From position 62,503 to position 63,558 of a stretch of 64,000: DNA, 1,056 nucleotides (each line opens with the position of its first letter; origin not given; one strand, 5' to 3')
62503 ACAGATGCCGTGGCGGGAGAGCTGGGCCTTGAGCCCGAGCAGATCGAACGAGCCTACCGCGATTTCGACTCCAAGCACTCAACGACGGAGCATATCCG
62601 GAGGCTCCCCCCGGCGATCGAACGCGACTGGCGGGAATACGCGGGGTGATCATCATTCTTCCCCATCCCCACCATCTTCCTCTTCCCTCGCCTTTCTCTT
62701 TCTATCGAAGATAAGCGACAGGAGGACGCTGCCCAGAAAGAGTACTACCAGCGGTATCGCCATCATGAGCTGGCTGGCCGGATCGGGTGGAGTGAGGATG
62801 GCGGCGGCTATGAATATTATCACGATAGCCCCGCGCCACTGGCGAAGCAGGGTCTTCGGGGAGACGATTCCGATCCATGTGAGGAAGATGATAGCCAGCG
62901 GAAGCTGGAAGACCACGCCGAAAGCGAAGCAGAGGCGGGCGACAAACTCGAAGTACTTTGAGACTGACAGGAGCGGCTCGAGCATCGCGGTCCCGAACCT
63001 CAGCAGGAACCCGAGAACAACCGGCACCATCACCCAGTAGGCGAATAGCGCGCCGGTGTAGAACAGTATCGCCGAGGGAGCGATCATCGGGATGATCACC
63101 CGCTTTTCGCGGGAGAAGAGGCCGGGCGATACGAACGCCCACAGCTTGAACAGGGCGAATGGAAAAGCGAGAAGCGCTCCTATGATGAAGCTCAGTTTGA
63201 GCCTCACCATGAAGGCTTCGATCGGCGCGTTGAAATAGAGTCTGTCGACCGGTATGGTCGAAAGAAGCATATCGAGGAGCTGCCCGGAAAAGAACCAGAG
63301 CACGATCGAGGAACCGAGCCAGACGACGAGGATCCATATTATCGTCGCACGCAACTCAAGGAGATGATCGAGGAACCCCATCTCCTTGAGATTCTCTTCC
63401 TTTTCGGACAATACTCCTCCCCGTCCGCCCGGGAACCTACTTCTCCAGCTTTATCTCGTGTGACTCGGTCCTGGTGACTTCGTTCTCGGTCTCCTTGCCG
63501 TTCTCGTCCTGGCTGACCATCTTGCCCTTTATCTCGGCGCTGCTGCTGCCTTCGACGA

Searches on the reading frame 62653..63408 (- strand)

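Call 74: search_protein_families(library=pfam, proteins=[window:62653-63408:-], max_evalue=0.0001)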
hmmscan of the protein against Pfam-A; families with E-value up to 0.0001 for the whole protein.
window:62653-63408:- (251 aa): 1 family
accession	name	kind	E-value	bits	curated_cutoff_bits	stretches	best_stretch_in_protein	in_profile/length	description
PF00902.23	TatC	-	2.3e-63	214.2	25.1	1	14-219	1-208/208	Sec-independent protein translocase protein (TatC)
